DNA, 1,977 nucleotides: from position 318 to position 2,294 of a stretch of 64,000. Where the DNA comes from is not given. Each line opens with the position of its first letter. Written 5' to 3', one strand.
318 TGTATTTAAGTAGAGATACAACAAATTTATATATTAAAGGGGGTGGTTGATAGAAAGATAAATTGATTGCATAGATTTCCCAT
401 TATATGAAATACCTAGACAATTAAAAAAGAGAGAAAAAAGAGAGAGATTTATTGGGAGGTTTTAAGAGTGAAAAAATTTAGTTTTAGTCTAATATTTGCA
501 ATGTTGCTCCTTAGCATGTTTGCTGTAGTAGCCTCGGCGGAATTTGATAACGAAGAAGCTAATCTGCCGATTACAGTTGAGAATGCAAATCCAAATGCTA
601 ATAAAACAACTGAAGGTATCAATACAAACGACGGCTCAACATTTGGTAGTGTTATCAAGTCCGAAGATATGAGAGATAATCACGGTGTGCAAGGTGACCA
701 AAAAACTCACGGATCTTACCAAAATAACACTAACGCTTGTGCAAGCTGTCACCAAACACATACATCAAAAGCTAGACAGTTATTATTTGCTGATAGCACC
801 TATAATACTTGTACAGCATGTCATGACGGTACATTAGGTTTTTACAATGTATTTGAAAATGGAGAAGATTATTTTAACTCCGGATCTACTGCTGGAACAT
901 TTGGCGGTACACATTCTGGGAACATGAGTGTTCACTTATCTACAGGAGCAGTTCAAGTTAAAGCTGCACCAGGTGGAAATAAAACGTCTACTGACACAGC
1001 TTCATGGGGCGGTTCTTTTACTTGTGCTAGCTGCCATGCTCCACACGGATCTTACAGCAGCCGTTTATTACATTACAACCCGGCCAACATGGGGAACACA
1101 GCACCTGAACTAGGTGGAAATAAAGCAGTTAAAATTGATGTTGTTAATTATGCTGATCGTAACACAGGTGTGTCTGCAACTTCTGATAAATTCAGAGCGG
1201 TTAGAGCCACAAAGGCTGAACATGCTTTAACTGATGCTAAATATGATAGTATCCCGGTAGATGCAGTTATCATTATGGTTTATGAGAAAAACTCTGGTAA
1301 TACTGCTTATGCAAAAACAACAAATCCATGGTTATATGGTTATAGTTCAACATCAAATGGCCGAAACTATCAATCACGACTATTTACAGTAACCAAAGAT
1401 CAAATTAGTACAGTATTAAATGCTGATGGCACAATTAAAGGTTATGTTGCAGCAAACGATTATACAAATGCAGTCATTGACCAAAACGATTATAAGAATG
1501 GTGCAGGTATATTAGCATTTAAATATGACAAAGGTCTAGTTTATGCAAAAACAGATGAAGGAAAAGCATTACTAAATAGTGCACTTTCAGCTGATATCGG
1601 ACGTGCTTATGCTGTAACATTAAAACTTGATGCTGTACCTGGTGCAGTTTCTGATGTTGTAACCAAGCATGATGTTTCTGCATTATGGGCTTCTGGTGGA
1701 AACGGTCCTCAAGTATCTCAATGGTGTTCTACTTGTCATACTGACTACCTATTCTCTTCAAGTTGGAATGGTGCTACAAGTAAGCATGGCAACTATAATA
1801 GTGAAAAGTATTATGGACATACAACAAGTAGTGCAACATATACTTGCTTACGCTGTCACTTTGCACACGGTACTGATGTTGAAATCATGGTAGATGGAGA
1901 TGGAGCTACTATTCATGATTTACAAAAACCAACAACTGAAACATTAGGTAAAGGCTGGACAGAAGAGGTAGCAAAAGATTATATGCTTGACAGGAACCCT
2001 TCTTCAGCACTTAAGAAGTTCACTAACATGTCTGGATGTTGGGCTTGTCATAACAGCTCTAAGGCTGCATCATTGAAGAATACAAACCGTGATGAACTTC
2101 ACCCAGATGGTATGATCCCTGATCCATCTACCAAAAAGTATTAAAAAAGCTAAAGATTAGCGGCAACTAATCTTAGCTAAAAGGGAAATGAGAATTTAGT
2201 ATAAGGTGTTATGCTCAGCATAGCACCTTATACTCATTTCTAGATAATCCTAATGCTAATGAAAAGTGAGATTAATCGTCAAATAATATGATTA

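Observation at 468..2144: Secreted hexahaem cytochrome whose motif order and flanks resemble the OmcS nanowire subunit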

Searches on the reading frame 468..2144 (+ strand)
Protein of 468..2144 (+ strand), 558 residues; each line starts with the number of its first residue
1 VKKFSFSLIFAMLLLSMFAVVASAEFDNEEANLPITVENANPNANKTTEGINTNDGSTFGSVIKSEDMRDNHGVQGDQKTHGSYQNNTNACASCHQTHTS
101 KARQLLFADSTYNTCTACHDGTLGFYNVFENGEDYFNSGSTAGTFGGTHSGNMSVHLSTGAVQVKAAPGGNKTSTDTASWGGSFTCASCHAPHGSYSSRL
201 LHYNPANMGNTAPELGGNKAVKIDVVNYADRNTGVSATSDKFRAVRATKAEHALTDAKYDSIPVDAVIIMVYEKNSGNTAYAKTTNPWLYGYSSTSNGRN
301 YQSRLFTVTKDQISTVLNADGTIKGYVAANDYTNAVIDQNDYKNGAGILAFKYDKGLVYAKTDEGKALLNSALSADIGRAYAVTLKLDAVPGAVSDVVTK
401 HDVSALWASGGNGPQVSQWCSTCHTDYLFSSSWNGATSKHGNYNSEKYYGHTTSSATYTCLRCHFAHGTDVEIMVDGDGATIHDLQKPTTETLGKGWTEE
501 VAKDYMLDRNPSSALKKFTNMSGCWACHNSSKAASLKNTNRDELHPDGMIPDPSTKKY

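Call 3: search_protein_families(library=pfam, proteins=[window:468-2144:+], max_evalue=1)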
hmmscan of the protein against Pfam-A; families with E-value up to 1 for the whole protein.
window:468-2144:+ (558 aa): 7 families
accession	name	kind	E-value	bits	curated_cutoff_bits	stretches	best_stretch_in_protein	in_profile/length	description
PF09699.15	Paired_CXXCH_1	-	6.3e-15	55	20.6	3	88-121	6-38/41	Doubled CXXCH motif (Paired_CXXCH_1)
PF14537.11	Cytochrom_c3_2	-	7.5e-09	36.4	25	2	76-120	46-79/79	Cytochrome c3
PF14522.11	Cytochrome_C7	-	1.4e-07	31.7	24.8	1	81-125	5-54/67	Cytochrome c7 and related cytochrome c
PF22113.1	Mtrc-MtrF_II-IV_dom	-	1.6e-06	28.2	30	1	411-535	75-170/176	Outer membrane cytochrome MtrC/MtrF-like, domains II/IV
PF16339.10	DUF4969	-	0.24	12.2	31.4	1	1-37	1-37/79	Domain of unknown function (DUF4969)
PF02085.21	Cytochrom_CIII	-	0.5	11.2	22.9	1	85-119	43-101/101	Class III cytochrome C family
PF12698.13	ABC2_membrane_3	-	0.86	9.1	31.6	0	3-56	2-57/347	ABC-2 family transporter protein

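Call 4: search_solved_structures(query=window:468-2144:+, max_evalue=10, show_alignments=3)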
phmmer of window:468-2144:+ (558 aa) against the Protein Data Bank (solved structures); distinct sequences matched with E-value up to 10: 4.
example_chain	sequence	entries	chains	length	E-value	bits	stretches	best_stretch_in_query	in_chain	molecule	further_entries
6r2q_A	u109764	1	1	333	0.13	14.5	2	81-120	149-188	Cystathionine beta-synthase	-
3h4n_A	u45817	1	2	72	0.41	12.8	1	71-120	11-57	Cytochrome c7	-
10lj_B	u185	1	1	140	0.78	11.9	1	227-266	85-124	Terminator protein gp14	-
3h34_A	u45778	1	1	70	1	11.5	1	80-120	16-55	Cytochrome c7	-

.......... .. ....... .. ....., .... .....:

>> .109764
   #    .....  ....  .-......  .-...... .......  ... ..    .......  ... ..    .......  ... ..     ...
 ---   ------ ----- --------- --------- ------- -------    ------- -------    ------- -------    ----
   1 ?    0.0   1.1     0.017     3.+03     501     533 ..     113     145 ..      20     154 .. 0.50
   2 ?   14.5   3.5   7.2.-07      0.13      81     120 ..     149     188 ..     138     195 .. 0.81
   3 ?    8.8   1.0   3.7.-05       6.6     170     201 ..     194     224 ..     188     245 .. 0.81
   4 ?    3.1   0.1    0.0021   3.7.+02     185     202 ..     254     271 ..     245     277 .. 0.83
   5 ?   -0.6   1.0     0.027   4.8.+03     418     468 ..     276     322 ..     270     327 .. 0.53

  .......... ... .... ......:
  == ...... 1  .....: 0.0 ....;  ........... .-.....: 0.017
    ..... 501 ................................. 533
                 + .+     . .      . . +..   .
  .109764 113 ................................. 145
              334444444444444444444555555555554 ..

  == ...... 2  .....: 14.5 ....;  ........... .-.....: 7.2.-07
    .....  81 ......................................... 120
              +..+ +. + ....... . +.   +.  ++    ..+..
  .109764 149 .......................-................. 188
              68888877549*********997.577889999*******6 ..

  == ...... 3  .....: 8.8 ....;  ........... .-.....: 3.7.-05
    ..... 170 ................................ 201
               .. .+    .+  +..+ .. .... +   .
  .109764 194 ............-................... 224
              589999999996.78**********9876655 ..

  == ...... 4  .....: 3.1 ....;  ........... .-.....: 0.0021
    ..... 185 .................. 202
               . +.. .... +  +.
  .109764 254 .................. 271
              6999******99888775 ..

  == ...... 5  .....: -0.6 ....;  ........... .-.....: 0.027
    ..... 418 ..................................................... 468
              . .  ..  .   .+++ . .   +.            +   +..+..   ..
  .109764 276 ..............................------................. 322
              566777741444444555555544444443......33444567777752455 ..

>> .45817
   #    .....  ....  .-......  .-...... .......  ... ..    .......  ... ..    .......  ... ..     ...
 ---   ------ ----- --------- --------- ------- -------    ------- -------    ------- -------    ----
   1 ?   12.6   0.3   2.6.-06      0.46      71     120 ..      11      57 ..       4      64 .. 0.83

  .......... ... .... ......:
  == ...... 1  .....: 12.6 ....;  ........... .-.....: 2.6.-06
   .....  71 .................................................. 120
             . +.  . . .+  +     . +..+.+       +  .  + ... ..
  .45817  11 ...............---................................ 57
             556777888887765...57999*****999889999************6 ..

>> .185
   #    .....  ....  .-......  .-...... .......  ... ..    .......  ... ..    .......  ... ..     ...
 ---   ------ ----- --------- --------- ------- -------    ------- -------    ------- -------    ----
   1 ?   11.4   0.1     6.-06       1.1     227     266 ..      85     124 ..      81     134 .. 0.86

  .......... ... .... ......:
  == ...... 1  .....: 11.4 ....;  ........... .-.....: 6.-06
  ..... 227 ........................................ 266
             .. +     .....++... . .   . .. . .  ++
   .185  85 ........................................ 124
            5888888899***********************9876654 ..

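Call 5: search_protein_families(library=ncbifam, proteins=[window:468-2144:+], max_evalue=1)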
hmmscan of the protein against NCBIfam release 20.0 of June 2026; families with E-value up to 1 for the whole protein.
window:468-2144:+ (558 aa): 12 families
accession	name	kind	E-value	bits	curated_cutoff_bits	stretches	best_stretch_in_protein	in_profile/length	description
TIGR01905.1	paired_CXXCH_1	subfamily_domain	2.5e-12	46.5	25.2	3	88-121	6-38/41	doubled CXXCH domain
TIGR03508.1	decahem_SO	subfamily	4.8e-09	36.1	192.2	2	80-121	135-176/258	DmsE family decaheme c-type cytochrome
NF047727.1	4hemeCytCCctA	equivalog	1.4e-06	28.4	180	1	3-120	3-105/109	tetraheme c-type cytochrome CctA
NF041028.1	decahem_GSU2203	exception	0.00027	20.3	325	1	81-120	118-156/317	GSU2203 family decaheme c-type cytochrome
NF041742.1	WGxxGxxG_fam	subfamily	0.0033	18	35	1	1-57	1-50/69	WGxxGxxG family protein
NF045722.1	c3_cytochr_TmcA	equivalog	0.0063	16.4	114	1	66-120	58-111/125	acidic tetraheme cytochrome c3 TmcA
NF040967.1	cytc_ExtN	equivalog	0.0086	14.9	200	1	87-127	37-77/415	selenite/tellurite reduction operon c-type cytochrome ExtN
NF053514.2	JUQZ_fam_ocin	equivalog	0.009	16.3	40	1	1-57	1-53/107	BLB8/JUQZ-1 family protein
NF040968.1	FeS_ExtO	equivalog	0.0091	14.8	200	1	87-127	37-77/416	selenite/tellurite reduction operon b-type cytochrome iron-sulfur cluster-binding subunit ExtO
TIGR04257.1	nanowire_3heme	domain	0.023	14.8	40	1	80-125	19-64/75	c(7)-type cytochrome triheme domain-containing protein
NF043011.1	CytC7_Geobact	equivalog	0.041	14.4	120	1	80-120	36-75/89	cytochrome c7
TIGR03153.1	cytochr_NrfH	equivalog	0.076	13.1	134.2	1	88-120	102-134/138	cytochrome c nitrite reductase small subunit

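Call 6: find_homologous_proteins(query=window:468-2144:+, max_evalue=0.001)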
Query window:468-2144:+ (558 aa): 541 proteins with E <= 0.001 among 8000 candidates; the best 120 are listed.
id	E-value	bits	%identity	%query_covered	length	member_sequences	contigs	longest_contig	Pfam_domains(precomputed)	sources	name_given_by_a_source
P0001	0.0e+0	1242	100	97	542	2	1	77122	PF09699.16,PF14537.12,PF14522.12,PF22113.2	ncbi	ncbi:MAG: cytochrome c3 family protein [Neobacillus sp.]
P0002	4.0e-296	1001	79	100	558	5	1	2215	PF09699.16,PF14537.12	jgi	jgi:predicted CXXCH cytochrome family protein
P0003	3.6e-289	978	78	100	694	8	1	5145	PF09699.16,PF14537.12,PF14522.12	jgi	jgi:predicted CXXCH cytochrome family protein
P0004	1.8e-285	966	77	100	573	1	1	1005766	PF09699.16,PF14537.12,PF14522.12,PF22113.2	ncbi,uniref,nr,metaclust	ncbi:hypothetical protein A8F94_10640 [Bacillus sp. FJAT-27225]|uniref:cytochrome c3 family protein 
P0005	1.1e-282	957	74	97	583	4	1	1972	PF09699.16,PF14537.12,PF14522.12,PF22113.2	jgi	jgi:predicted CXXCH cytochrome family protein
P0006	4.2e-236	803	66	100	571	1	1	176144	PF09699.16,PF14537.12,PF14522.12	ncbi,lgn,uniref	ncbi:MAG: cytochrome c3 family protein [Anaerobacillus sp.]|uniref:cytochrome c3 family protein n=1 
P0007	2.9e-231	787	65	100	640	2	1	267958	PF09699.16,PF14537.12,PF08239.18,PF14522.12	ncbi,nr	ncbi:SH3 domain-containing protein [Anaerobacillus alkaliphilus]|nr:SH3 domain-containing protein [A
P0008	3.3e-193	662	58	100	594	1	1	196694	PF09699.16,PF14537.12,PF22113.2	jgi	jgi:predicted CXXCH cytochrome family protein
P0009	3.2e-190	652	59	97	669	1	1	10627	PF09699.16,PF14537.12,PF00041.28,PF14522.12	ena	-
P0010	8.4e-188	644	59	98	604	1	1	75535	PF09699.16,PF14537.12,PF08239.18,PF22113.2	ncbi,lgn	-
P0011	9.7e-179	614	56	100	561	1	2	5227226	PF09699.16,PF14537.12,PF14522.12,PF22113.2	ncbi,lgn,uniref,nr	ncbi:cytochrome c3 family protein [Anaerobacillus isosaccharinicus]|uniref:Cytochrome c3 family prot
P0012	1.3e-155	538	51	100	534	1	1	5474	PF09699.16,PF14537.12,PF14522.12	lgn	-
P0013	1.4e-146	508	52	100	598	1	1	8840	PF09699.16,PF14537.12,PF08239.18,PF14522.12,PF22113.2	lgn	-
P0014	4.9e-129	450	47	96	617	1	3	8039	PF09699.16,PF14537.12,PF14522.12,PF22113.2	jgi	jgi:predicted CXXCH cytochrome family protein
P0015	6.9e-129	449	46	90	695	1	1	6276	PF09699.16,PF14537.12,PF22113.2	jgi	jgi:predicted CXXCH cytochrome family protein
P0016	1.2e-125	439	49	90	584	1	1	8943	PF09699.16,PF14537.12,PF08239.18,PF14522.12,PF22113.2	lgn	-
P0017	1.5e-125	438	46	97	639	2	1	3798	PF09699.16,PF14537.12,PF14522.12,PF22113.2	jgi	jgi:predicted CXXCH cytochrome family protein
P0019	3.0e-125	437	46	90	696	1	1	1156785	PF09699.16,PF14537.12,PF14522.12,PF22113.2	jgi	jgi:predicted CXXCH cytochrome family protein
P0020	4.3e-125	437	52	63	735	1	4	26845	PF09699.16,PF14537.12,PF14522.12,PF22113.2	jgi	jgi:predicted CXXCH cytochrome family protein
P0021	2.0e-124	435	45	90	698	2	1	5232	PF09699.16,PF14537.12,PF14522.12,PF22113.2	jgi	jgi:predicted CXXCH cytochrome family protein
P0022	2.4e-124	434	51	61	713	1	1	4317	PF09699.16,PF14537.12,PF14522.12,PF22113.2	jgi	jgi:predicted CXXCH cytochrome family protein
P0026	4.1e-123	430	46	92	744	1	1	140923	PF09699.16,PF14537.12,PF13285.11,PF14522.12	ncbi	ncbi:MAG: cytochrome c3 family protein [Bacillota bacterium]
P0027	1.2e-122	429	45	92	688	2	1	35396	PF09699.16,PF14537.12,PF14522.12,PF22113.2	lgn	-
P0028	8.5e-122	426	46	91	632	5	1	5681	PF09699.16,PF14537.12,PF14522.12,PF22113.2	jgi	jgi:predicted CXXCH cytochrome family protein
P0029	1.0e-121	426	47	88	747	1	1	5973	PF09699.16,PF14537.12,PF13285.11,PF14522.12,PF22113.2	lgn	-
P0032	2.0e-120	421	46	92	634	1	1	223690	PF09699.16,PF14537.12,PF14522.12,PF22113.2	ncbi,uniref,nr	ncbi:fibronectin type III domain-containing protein [Neobacillus drentensis]|uniref:fibronectin type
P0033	2.4e-120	421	45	87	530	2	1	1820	PF09699.16,PF14537.12,PF14522.12,PF22113.2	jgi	jgi:predicted CXXCH cytochrome family protein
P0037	1.8e-119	418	47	92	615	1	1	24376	PF09699.16,PF14537.12,PF14522.12,PF22113.2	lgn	-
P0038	2.8e-119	418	45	91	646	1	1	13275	PF09699.16,PF14537.12,PF14522.12,PF22113.2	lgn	-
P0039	2.9e-119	418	46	90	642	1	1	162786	PF09699.16,PF14537.12,PF14522.12,PF22113.2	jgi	jgi:predicted CXXCH cytochrome family protein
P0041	6.5e-119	417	45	97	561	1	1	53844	PF09699.16,PF14537.12,PF14522.12,PF22113.2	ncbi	ncbi:MAG: cytochrome c3 family protein [Bacillota bacterium]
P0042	2.5e-118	415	44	98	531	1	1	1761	PF09699.16,PF14537.12,PF14522.12,PF22113.2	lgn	-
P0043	9.7e-118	413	42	95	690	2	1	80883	PF09699.16,PF14537.12,PF14522.12,PF22113.2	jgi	jgi:predicted CXXCH cytochrome family protein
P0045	7.5e-116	406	44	93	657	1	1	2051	PF09699.16,PF14537.12,PF02085.22,PF14522.12,PF22113.2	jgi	jgi:predicted CXXCH cytochrome family protein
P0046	8.0e-116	406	43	98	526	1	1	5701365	PF09699.16,PF14537.12,PF14522.12,PF22113.2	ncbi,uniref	ncbi:cytochrome c3 family protein [Mesobacillus maritimus]|uniref:cytochrome c3 family protein n=1 T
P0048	4.2e-115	404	44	93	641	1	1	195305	PF09699.16,PF14537.12,PF14522.12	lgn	-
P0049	5.4e-115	404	44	90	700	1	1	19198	PF09699.16,PF14537.12,PF14522.12,PF22113.2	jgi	jgi:predicted CXXCH cytochrome family protein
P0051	6.1e-114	400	44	93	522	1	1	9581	PF09699.16,PF14537.12,PF14522.12,PF22113.2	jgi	jgi:predicted CXXCH cytochrome family protein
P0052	1.0e-113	399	41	99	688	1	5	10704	PF09699.16,PF14537.12,PF13285.11,PF14522.12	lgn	-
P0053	1.9e-113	398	42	92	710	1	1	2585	PF09699.16,PF14537.12,PF14522.12,PF22113.2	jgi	jgi:predicted CXXCH cytochrome family protein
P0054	2.4e-113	398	46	92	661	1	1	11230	PF09699.16,PF14537.12,PF02085.22,PF14522.12,PF22113.2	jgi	jgi:predicted CXXCH cytochrome family protein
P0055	4.3e-113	397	43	90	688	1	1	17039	PF09699.16,PF14537.12,PF14522.12,PF22113.2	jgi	jgi:predicted CXXCH cytochrome family protein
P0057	3.5e-112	394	42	97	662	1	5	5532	PF09699.16,PF14537.12,PF14522.12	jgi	jgi:predicted CXXCH cytochrome family protein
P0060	5.5e-111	390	44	98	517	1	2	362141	PF09699.16,PF14537.12,PF14522.12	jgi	jgi:predicted CXXCH cytochrome family protein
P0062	1.8e-110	389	43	90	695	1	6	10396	PF09699.16,PF14537.12,PF14522.12,PF22113.2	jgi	jgi:predicted CXXCH cytochrome family protein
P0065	3.6e-110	388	43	97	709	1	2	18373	PF09699.16,PF14537.12,PF14522.12,PF22113.2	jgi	jgi:predicted CXXCH cytochrome family protein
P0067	8.1e-110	386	43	98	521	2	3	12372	PF09699.16,PF14537.12,PF14522.12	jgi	jgi:predicted CXXCH cytochrome family protein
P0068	1.3e-109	386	41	97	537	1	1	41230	PF09699.16,PF14537.12,PF14522.12,PF22113.2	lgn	-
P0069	1.3e-108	383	43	98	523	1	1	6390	PF09699.16,PF14537.12,PF14522.12,PF22113.2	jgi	jgi:predicted CXXCH cytochrome family protein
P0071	2.5e-108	382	45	96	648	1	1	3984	PF09699.16,PF14537.12,PF14522.12,PF22113.2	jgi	jgi:predicted CXXCH cytochrome family protein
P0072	6.3e-108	380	43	98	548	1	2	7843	PF09699.16,PF14537.12,PF14522.12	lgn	-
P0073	1.3e-107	379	39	96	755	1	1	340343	PF09699.16,PF14537.12,PF14522.12,PF22113.2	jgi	jgi:predicted CXXCH cytochrome family protein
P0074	1.5e-107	379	44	94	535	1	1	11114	PF09699.16,PF14537.12,PF14522.12,PF22113.2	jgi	jgi:predicted CXXCH cytochrome family protein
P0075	3.6e-107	378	45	91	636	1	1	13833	PF09699.16,PF14537.12,PF14522.12,PF22113.2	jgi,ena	-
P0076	6.1e-107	377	42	95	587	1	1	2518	PF09699.16,PF14537.12,PF14522.12,PF22113.2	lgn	-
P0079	2.3e-106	375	42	98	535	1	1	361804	PF09699.16,PF14537.12,PF14522.12,PF22113.2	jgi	jgi:predicted CXXCH cytochrome family protein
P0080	4.7e-106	374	43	92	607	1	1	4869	PF09699.16,PF14537.12,PF00041.28,PF14522.12,PF22113.2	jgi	jgi:predicted CXXCH cytochrome family protein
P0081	4.7e-106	374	41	99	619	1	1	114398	PF09699.16,PF14537.12,PF14522.12,PF22113.2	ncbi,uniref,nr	ncbi:cytochrome c3 family protein [Bacillus sp. MRMR6]|uniref:cytochrome c3 family protein n=1 Tax=B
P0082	6.6e-106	374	41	92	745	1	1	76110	PF09699.16,PF14537.12,PF14522.12,PF22113.2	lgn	-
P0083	7.6e-106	373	44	98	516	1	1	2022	PF09699.16,PF14537.12,PF14522.12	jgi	jgi:predicted CXXCH cytochrome family protein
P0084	1.0e-105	373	44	98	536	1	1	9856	PF09699.16,PF14537.12,PF14522.12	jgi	jgi:predicted CXXCH cytochrome family protein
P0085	1.0e-105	373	43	93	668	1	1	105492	PF09699.16,PF14537.12,PF14522.12,PF22113.2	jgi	jgi:predicted CXXCH cytochrome family protein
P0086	1.6e-105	372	40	98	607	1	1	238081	PF09699.16,PF14537.12,PF14522.12,PF22113.2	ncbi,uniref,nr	ncbi:cytochrome c3 family protein [Neobacillus sp. YIM B06451]|uniref:cytochrome c3 family protein n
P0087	1.9e-105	372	44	86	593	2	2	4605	PF09699.16,PF14537.12,PF02085.22,PF14522.12,PF22113.2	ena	-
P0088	4.7e-105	371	43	98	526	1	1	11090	PF09699.16,PF14537.12,PF14522.12,PF22113.2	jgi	jgi:predicted CXXCH cytochrome family protein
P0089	7.0e-105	370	41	99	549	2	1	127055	PF09699.16,PF14537.12,PF14522.12,PF22113.2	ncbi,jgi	-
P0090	7.9e-105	370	43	98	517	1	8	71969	PF09699.16,PF14537.12,PF03264.20,PF14522.12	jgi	jgi:predicted CXXCH cytochrome family protein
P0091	1.3e-104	369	42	98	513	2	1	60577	PF09699.16,PF14537.12,PF14522.12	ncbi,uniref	ncbi:cytochrome c3 family protein [Neobacillus niacini]|uniref:cytochrome c3 family protein n=1 Tax=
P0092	2.8e-104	368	43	98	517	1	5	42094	PF09699.16,PF14537.12,PF14522.12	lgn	-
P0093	3.7e-104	368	41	98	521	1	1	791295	PF09699.16,PF14537.12,PF14522.12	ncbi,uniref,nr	ncbi:hypothetical protein DRW41_07090 [Neobacillus piezotolerans]|uniref:Doubled CXXCH motif domain-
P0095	5.6e-104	367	43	98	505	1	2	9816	PF09699.16,PF14537.12,PF14522.12,PF22113.2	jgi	jgi:predicted CXXCH cytochrome family protein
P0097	1.0e-103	366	42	98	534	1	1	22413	PF09699.16,PF14537.12,PF14522.12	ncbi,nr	ncbi:MAG: hypothetical protein K6T88_01640 [Bacillus sp. (in: Bacteria)]|nr:hypothetical protein [Ba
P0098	1.0e-103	366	42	98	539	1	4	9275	PF09699.16,PF14537.12,PF14522.12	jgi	jgi:predicted CXXCH cytochrome family protein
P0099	1.2e-103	366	40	96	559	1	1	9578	PF09699.16,PF14537.12,PF14522.12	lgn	-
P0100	1.6e-103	366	42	98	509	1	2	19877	PF09699.16,PF14537.12,PF14522.12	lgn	-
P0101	2.2e-103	365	43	93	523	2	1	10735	PF09699.16,PF14537.12,PF03264.20,PF14522.12,PF22113.2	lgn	-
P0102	2.6e-103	365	46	56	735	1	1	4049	PF09699.16,PF14537.12,PF14522.12,PF22113.2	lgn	-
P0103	6.9e-103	364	42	98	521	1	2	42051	PF09699.16,PF14537.12,PF14522.12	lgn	-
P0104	1.3e-102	363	41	98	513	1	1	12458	PF09699.16,PF14537.12,PF14522.12,PF22113.2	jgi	jgi:predicted CXXCH cytochrome family protein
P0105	1.3e-102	363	42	96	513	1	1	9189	PF09699.16,PF14537.12,PF14522.12,PF22113.2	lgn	-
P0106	2.3e-102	362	42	98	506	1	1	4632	PF09699.16,PF14537.12,PF14522.12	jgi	jgi:predicted CXXCH cytochrome family protein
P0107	2.5e-102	362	43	96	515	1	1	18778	PF09699.16,PF14537.12,PF14522.12,PF22113.2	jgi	jgi:predicted CXXCH cytochrome family protein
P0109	6.9e-102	360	44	94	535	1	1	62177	PF09699.16,PF14537.12,PF14522.12,PF22113.2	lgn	-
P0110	7.3e-102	360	41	98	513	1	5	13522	PF09699.16,PF14537.12,PF14522.12,PF22113.2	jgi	jgi:predicted CXXCH cytochrome family protein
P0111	7.4e-102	360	42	98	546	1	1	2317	PF09699.16,PF14537.12,PF14522.12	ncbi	-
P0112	7.8e-102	360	42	98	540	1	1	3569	PF09699.16,PF14537.12,PF14522.12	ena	-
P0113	1.2e-101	360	42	92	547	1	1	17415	PF09699.16,PF14537.12,PF14522.12,PF22113.2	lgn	-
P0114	3.7e-101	358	41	98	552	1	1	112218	PF09699.16,PF14537.12,PF14522.12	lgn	-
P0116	9.8e-101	357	43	98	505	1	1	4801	PF09699.16,PF14537.12,PF14522.12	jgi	jgi:predicted CXXCH cytochrome family protein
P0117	1.2e-100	356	42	92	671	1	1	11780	PF09699.16,PF14537.12,PF14522.12,PF22113.2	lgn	-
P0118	1.7e-100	356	40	98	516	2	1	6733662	PF09699.16,PF14537.12,PF14522.12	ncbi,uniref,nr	ncbi:putative CXXCH cytochrome family protein [Neobacillus niacini]|uniref:cytochrome c3 family prot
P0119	2.1e-100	355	43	98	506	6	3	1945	PF09699.16,PF14537.12,PF14522.12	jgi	jgi:predicted CXXCH cytochrome family protein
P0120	2.4e-100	355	42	91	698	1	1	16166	PF09699.16,PF14537.12,PF00041.28,PF14522.12,PF22113.2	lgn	-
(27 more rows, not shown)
